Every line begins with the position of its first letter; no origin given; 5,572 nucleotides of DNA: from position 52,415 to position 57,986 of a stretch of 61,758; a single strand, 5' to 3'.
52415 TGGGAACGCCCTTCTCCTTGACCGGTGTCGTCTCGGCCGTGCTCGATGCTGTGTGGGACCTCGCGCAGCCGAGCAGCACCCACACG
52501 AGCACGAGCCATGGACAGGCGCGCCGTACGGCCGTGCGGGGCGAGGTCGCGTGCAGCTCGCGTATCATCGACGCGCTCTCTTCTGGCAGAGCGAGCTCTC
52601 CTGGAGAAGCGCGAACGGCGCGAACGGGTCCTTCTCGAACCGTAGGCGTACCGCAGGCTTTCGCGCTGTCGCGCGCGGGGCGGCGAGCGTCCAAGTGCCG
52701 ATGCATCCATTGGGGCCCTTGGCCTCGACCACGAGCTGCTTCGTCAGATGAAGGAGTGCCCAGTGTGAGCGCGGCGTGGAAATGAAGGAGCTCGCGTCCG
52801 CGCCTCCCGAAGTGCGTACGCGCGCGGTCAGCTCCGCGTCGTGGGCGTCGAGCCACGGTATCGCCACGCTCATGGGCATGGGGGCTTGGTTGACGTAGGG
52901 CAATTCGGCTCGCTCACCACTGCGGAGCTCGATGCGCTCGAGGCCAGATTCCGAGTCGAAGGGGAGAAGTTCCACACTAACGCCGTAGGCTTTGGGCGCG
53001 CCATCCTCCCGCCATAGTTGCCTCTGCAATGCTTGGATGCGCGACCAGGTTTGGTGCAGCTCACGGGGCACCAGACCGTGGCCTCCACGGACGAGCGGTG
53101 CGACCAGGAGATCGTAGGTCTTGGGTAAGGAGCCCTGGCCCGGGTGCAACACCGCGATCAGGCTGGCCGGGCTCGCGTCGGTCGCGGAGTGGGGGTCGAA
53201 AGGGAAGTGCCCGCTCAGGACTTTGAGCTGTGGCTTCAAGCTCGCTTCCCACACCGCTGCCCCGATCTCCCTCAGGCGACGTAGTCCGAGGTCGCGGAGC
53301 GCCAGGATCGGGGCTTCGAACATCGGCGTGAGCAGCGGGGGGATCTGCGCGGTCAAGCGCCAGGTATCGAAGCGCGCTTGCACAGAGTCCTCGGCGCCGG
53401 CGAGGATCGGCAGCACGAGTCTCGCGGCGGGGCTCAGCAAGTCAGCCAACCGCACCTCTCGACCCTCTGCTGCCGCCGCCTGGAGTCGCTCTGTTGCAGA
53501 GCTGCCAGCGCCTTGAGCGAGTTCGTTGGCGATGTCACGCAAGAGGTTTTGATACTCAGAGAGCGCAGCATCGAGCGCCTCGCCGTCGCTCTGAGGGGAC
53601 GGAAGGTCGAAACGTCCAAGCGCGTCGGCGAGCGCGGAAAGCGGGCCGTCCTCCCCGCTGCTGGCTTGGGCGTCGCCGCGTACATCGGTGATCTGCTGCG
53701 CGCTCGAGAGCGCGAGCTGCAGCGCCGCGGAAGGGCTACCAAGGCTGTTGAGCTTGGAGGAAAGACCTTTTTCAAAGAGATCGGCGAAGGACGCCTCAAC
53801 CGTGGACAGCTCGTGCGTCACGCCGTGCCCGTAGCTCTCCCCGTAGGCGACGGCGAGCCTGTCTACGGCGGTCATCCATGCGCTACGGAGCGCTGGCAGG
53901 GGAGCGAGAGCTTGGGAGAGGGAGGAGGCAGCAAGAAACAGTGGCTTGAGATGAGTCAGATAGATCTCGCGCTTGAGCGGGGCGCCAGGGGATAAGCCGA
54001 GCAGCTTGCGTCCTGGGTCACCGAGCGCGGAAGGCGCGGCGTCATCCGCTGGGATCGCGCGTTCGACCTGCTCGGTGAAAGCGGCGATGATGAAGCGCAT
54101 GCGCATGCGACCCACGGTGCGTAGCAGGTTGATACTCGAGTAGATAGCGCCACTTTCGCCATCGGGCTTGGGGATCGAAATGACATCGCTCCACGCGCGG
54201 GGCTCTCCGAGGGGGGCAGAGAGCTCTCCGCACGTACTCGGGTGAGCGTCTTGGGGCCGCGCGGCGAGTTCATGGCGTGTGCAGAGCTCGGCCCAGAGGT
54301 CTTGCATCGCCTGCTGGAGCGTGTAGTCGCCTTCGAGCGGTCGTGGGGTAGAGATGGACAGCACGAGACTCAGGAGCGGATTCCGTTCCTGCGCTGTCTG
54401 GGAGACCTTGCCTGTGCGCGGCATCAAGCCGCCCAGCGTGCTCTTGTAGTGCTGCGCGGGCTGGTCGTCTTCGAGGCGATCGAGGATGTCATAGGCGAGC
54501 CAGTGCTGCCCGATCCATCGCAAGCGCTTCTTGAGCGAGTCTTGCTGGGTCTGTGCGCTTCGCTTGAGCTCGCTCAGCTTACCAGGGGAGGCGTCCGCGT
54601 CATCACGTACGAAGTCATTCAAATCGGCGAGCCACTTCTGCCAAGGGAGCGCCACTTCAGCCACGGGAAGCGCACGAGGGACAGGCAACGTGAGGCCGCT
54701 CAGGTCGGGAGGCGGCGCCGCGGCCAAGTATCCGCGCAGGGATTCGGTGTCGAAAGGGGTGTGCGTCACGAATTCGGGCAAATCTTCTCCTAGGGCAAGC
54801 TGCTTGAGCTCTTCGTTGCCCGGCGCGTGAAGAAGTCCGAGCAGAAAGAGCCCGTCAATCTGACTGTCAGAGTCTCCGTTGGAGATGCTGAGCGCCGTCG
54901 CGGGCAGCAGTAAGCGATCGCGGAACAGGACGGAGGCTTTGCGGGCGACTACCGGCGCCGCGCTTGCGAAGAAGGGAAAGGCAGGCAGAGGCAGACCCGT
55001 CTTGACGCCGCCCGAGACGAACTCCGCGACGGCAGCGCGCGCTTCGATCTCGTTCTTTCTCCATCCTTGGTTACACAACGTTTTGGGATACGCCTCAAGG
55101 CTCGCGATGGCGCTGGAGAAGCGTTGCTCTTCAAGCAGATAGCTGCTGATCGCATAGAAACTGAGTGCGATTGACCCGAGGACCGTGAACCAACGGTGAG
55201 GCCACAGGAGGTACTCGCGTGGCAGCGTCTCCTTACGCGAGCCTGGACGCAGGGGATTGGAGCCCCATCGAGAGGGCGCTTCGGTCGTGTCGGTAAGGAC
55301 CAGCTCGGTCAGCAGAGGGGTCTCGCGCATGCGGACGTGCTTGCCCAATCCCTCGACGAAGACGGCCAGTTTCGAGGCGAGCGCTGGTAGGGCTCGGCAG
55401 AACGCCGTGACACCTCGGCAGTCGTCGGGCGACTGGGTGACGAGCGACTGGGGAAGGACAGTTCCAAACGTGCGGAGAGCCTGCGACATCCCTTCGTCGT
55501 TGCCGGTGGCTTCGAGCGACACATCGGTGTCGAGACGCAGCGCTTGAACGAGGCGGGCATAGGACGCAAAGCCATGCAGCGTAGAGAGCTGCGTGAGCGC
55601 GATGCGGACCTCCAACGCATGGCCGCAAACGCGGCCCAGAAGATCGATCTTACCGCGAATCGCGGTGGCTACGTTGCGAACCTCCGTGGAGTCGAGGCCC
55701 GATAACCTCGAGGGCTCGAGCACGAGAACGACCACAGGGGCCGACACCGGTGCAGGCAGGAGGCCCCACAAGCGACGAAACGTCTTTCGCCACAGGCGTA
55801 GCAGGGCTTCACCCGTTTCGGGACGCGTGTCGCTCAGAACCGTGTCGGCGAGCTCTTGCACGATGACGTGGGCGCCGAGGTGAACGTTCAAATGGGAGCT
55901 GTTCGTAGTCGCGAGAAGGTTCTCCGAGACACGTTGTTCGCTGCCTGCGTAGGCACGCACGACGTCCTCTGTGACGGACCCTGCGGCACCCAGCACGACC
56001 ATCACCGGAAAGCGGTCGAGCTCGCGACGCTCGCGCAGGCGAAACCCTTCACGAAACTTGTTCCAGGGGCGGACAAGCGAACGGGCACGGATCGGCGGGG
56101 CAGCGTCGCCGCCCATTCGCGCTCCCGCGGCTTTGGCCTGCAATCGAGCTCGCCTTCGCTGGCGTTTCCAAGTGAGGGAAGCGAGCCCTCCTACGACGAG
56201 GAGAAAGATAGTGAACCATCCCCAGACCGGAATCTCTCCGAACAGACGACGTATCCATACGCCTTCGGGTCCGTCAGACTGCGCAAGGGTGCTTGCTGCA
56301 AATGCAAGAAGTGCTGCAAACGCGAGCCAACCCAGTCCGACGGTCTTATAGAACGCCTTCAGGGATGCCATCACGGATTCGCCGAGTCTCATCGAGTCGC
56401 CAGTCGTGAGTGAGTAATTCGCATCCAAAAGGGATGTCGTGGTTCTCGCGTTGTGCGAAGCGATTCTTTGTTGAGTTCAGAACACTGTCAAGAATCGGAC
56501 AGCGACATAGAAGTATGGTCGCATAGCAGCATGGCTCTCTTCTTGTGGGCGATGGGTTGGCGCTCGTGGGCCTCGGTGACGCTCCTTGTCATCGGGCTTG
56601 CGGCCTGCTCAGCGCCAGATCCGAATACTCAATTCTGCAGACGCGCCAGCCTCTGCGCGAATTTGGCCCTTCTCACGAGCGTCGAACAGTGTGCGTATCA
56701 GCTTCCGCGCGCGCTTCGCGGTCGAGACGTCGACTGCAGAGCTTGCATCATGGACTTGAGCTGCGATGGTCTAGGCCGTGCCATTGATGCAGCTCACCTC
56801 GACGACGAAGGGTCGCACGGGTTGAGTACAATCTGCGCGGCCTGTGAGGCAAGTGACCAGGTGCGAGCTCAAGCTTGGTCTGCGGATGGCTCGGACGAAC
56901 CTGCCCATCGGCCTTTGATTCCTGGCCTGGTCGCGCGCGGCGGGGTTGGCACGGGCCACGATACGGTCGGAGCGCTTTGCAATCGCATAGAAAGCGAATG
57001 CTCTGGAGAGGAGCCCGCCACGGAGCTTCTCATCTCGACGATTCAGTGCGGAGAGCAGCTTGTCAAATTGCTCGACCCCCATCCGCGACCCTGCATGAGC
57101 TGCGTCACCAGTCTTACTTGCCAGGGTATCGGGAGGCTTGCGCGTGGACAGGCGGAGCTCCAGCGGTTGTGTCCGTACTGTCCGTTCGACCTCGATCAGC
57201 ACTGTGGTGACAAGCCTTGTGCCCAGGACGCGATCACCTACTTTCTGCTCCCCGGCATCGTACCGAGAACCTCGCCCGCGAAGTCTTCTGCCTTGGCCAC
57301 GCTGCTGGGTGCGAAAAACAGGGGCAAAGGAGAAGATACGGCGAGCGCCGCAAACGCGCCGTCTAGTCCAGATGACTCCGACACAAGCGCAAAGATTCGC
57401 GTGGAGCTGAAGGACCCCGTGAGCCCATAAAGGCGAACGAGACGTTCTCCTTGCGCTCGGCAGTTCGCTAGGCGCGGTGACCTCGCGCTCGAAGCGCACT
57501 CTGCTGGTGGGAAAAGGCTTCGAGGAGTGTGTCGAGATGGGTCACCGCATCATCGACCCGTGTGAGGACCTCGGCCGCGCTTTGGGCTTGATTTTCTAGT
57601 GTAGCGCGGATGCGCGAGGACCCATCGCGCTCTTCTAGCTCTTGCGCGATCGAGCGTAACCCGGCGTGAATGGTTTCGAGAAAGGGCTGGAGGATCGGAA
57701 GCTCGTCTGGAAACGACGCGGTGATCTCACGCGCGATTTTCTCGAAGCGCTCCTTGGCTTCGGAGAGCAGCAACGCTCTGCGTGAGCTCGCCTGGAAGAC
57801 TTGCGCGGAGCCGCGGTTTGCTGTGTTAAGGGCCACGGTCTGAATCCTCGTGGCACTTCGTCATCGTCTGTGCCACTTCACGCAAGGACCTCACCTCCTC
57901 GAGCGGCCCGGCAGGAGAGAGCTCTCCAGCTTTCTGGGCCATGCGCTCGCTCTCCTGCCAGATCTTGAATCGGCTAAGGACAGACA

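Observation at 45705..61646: Rearranged, highly divergent type VI secretion-like locus with unexplained extra genes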

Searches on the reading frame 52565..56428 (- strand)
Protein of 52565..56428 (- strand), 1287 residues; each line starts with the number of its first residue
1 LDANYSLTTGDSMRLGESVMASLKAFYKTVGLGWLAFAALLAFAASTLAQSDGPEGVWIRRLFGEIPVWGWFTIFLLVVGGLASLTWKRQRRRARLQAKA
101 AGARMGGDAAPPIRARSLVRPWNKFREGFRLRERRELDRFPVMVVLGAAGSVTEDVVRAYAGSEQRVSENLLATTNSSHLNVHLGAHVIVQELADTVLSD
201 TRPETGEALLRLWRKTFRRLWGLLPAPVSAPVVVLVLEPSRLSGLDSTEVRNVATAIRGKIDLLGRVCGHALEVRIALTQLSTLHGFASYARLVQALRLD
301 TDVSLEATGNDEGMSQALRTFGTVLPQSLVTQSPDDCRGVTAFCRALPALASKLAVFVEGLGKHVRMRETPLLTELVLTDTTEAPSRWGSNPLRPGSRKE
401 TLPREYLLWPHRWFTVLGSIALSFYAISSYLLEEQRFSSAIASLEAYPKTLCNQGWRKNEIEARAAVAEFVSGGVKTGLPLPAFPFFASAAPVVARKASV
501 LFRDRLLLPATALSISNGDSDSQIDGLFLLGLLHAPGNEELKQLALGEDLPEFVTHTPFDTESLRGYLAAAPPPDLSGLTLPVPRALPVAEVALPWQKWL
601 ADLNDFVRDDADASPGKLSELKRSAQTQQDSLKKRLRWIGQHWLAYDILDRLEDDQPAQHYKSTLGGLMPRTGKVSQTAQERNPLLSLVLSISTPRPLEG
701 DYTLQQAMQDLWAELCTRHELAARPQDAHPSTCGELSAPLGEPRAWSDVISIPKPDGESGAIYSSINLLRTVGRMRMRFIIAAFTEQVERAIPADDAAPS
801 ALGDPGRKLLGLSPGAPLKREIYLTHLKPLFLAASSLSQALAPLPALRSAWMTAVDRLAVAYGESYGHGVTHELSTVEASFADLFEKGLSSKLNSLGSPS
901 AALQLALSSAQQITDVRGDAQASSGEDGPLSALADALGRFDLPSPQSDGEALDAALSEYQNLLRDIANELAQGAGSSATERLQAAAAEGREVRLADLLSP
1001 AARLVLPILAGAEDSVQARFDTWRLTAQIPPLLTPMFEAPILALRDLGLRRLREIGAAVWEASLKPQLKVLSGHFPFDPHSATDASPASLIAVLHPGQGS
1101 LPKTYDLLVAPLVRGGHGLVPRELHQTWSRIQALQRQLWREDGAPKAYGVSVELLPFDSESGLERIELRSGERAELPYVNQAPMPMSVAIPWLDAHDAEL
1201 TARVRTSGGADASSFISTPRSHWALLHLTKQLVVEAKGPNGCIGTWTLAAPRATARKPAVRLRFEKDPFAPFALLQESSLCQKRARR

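Call 3: search_protein_families(library=pfam, proteins=[window:52565-56428:-], max_evalue=0.01)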
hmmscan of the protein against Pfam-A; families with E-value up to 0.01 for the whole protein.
window:52565-56428:- (1287 aa): 1 family
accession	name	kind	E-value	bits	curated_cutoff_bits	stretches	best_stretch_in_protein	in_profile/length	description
PF14331.11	IcmF-related_N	-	6.2e-06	26.2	25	1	233-384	27-189/259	IcmF-related N-terminal domain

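Call 70: search_protein_families(library=ncbifam, proteins=[window:52565-56428:-], max_evalue=0.01)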
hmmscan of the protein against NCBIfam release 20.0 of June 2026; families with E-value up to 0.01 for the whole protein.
window:52565-56428:- (1287 aa): 1 family
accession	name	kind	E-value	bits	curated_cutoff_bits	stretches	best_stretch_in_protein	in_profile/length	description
TIGR03348.1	VI_IcmF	equivalog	0.0012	16.9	388.15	0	890-1116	771-999/1168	type VI secretion system membrane subunit TssM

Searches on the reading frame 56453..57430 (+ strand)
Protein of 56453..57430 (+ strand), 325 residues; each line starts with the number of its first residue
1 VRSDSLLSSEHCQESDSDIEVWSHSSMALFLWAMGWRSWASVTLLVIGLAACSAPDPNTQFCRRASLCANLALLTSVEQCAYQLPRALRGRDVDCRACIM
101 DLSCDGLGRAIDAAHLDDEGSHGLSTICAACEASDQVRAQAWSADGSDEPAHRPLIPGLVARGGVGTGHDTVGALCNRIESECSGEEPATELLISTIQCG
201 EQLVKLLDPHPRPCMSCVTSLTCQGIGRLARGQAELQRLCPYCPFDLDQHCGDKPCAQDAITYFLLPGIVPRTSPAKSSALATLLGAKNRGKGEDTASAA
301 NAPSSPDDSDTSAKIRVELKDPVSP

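Call 3: search_protein_families(library=pfam, proteins=[window:56453-57430:+], max_evalue=0.01)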
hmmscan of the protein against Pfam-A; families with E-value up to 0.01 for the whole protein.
window:56453-57430:+ (325 aa): 0 families

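Call 70: search_protein_families(library=ncbifam, proteins=[window:56453-57430:+], max_evalue=0.01)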
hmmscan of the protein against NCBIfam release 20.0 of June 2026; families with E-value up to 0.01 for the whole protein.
window:56453-57430:+ (325 aa): 0 families

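Call 87: search_protein_families(library=pfam, proteins=[window:56531-57430:+], max_evalue=5)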
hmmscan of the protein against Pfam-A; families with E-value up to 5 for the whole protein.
window:56531-57430:+ (299 aa): 2 families
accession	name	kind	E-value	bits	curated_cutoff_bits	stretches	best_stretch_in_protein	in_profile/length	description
PF21002.2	TMEM106_N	-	0.19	12.8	24.5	1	190-217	53-81/91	Transmembrane protein 106 N-terminal region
PF23146.2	Zf_IFT144_1st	-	0.4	11.1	27.5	1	214-223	7-16/25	IFT144, first zinc finger domain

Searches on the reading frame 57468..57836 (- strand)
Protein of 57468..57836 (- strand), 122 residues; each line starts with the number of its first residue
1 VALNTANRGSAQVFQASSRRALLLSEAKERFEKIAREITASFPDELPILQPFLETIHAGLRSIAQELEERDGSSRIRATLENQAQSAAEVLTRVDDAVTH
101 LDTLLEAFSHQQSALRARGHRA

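Call 3: search_protein_families(library=pfam, proteins=[window:57468-57836:-], max_evalue=0.01)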
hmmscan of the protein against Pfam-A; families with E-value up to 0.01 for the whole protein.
window:57468-57836:- (122 aa): 0 families

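Call 70: search_protein_families(library=ncbifam, proteins=[window:57468-57836:-], max_evalue=0.01)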
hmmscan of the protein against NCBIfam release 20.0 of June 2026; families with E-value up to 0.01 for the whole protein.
window:57468-57836:- (122 aa): 0 families

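Call 87: search_protein_families(library=pfam, proteins=[window:57468-57836:-], max_evalue=5)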
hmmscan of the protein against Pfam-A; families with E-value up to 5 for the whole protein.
window:57468-57836:- (122 aa): 4 families
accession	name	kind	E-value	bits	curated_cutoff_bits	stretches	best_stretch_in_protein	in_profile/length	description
PF18977.5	DUF5713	-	0.037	14.8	27.3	0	76-115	32-72/107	Family of unknown function (DUF5713)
PF17107.11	SesA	-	0.058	14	26.3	1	43-114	25-89/122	N-terminal domain on NACHT_NTPase and P-loop NTPases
PF05478.16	Prominin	-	0.1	11.1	34.3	1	23-95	339-410/799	Prominin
PF10814.13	CwsA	-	1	10.1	26.7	1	59-113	32-86/134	Cell wall synthesis protein CwsA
